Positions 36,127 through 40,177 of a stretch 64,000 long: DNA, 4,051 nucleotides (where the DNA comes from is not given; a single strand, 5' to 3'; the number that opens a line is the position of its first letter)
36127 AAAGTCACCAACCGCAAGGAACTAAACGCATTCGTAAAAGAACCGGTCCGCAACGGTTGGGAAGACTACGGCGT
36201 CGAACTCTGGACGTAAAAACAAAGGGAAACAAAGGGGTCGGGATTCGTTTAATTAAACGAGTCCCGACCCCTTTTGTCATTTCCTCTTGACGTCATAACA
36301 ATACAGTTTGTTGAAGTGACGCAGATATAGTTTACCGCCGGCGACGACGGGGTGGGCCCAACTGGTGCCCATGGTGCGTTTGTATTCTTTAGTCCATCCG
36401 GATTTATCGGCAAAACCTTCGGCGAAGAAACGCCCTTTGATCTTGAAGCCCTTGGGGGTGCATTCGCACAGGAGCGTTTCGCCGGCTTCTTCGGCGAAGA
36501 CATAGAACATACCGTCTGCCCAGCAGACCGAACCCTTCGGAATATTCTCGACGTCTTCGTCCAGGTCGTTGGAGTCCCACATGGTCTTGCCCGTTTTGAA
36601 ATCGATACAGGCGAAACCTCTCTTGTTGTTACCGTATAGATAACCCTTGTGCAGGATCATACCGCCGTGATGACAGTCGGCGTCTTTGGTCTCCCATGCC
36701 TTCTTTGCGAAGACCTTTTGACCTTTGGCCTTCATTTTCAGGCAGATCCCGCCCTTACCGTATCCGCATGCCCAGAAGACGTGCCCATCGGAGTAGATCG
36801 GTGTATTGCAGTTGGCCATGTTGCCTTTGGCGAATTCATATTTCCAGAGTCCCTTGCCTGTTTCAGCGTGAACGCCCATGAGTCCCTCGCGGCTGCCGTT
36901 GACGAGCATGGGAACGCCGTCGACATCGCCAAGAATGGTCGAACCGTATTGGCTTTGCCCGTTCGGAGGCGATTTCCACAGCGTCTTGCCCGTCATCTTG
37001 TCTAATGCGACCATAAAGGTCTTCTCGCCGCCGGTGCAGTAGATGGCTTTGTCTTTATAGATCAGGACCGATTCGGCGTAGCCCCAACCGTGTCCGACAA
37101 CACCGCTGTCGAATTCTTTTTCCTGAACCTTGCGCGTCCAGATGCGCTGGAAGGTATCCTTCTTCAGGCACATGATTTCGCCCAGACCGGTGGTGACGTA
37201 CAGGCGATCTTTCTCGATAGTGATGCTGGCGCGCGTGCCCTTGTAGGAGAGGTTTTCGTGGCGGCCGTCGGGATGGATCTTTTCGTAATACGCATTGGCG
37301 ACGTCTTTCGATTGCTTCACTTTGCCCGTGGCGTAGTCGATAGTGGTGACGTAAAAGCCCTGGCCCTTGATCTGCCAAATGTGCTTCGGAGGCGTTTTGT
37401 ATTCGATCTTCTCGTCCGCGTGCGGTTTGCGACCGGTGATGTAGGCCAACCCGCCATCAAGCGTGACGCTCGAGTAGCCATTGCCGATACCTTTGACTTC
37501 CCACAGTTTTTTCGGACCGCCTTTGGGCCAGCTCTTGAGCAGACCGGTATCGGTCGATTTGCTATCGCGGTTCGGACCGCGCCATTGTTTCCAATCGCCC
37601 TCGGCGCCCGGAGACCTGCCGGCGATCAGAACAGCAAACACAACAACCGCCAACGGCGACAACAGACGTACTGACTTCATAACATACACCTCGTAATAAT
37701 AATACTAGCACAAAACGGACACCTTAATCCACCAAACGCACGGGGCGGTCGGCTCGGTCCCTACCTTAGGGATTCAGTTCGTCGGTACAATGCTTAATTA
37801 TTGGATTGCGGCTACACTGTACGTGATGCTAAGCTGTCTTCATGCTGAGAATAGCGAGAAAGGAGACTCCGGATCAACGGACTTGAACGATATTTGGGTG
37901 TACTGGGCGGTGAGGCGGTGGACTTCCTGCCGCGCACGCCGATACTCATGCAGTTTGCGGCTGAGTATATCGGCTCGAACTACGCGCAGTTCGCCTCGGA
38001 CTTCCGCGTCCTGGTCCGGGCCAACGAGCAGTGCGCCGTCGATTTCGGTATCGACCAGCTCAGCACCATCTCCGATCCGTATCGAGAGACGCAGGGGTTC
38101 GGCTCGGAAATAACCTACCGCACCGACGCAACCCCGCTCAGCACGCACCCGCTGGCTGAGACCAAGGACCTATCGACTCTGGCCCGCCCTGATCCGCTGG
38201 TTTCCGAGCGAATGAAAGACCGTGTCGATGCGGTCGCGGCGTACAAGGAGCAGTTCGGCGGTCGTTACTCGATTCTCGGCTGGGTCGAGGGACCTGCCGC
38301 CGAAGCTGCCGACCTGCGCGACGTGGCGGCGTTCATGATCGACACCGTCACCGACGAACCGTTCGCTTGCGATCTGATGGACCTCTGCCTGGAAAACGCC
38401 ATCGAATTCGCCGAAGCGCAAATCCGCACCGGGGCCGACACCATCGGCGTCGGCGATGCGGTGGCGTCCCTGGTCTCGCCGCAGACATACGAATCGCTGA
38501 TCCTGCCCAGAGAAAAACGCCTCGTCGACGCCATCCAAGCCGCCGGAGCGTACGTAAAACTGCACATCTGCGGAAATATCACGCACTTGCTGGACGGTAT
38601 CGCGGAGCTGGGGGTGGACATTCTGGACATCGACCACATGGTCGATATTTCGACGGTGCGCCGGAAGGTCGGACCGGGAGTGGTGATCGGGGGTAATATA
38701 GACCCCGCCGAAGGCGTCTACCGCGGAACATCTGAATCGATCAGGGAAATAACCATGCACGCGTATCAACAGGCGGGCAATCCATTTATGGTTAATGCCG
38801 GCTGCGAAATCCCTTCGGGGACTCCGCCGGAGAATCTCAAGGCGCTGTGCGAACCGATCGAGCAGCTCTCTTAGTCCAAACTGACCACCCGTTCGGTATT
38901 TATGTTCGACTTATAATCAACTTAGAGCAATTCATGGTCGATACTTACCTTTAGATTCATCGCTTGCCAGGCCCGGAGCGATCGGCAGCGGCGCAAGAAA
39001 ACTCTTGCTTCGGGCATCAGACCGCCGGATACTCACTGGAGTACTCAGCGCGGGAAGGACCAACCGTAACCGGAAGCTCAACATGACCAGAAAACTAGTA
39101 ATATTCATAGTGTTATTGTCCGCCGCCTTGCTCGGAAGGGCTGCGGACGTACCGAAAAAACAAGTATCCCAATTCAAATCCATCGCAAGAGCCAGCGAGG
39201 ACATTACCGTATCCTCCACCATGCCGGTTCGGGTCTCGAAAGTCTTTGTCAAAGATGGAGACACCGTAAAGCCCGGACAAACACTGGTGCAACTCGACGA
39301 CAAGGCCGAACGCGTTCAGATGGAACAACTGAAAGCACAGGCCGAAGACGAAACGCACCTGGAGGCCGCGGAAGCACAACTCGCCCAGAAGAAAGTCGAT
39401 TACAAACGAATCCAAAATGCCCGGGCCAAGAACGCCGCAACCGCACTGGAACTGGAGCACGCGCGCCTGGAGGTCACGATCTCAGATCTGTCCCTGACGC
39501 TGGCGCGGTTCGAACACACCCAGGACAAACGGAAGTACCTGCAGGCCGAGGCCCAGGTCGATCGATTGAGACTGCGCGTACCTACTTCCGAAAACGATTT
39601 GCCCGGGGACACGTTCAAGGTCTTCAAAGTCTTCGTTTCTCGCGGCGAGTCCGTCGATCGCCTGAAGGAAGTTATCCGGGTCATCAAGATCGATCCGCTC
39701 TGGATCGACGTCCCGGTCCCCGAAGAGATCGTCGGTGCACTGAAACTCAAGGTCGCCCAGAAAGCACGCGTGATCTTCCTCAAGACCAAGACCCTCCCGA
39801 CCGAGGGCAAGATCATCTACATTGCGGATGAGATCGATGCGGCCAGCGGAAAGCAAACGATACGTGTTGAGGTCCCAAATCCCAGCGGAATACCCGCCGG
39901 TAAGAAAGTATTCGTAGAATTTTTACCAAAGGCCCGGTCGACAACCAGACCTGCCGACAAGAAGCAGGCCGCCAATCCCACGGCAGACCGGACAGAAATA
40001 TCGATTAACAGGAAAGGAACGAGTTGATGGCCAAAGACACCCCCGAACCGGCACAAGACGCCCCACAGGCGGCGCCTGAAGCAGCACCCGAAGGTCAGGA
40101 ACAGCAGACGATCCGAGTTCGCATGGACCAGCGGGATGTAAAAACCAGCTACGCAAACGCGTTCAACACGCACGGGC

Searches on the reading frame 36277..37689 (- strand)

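Call 15: search_protein_families(library=pfam, proteins=[window:36277-37689:-], max_evalue=0.001)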
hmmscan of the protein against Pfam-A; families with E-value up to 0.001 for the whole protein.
window:36277-37689:- (470 aa): 3 families
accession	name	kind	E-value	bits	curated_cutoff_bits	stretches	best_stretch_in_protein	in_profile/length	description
PF13360.13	PQQ_2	-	3e-18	66.8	27.6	1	151-372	24-232/233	Outer membrane protein assembly factor BamB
PF13570.13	Beta-prop_ACSF4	-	8.7e-07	29.1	133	1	156-326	57-207/329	Beta-alanine-activating enzyme, beta-propeller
PF01011.28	PQQ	-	5.3e-05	22.6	26.7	0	159-237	56-137/595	Glucose/ethanol/alcohol dehydrogenase, beta-propeller domain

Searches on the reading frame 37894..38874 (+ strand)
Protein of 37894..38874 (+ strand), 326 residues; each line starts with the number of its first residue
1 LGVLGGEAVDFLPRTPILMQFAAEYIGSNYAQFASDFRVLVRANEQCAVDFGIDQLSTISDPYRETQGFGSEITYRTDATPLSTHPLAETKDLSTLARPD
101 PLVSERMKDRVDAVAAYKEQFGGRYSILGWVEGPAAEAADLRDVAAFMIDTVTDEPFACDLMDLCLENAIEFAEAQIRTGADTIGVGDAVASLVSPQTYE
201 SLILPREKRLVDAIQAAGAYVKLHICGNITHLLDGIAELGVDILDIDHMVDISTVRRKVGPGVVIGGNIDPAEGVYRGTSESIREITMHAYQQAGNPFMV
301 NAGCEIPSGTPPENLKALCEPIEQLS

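Call 33: search_protein_families(library=pfam, proteins=[window:37894-38874:+], max_evalue=0.001)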
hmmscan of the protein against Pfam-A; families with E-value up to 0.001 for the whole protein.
window:37894-38874:+ (326 aa): 1 family
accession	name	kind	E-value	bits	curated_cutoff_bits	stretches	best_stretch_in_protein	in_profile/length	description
PF01208.23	URO-D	-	4.4e-57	194.1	23.9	1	3-322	9-343/346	Uroporphyrinogen decarboxylase (URO-D)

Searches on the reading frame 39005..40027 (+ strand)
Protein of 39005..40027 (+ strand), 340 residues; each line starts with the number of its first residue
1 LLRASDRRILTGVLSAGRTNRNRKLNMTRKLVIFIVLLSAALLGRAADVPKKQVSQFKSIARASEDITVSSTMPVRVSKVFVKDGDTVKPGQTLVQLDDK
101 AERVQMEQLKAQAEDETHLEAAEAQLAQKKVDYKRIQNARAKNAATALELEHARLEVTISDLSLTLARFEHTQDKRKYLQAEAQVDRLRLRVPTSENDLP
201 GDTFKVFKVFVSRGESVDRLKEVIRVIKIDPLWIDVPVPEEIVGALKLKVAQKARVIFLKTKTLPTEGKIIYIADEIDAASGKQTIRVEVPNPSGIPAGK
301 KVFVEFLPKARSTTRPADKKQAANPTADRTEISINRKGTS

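Call 33: search_protein_families(library=pfam, proteins=[window:39005-40027:+], max_evalue=0.001)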
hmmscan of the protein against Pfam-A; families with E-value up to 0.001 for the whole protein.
window:39005-40027:+ (340 aa): 3 families
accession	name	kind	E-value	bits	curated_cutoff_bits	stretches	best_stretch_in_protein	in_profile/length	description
PF16576.10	HlyD_D23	-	2.5e-13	50.3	30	1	208-295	121-206/214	Barrel-sandwich domain of CusB or HlyD membrane-fusion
PF13437.12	HlyD_3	-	4.2e-10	40.7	22.2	1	210-293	14-96/106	HlyD family secretion protein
PF13533.13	Biotin_lipoyl_2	-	4.3e-06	26.8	29.8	1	69-98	3-32/32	Biotin-lipoyl like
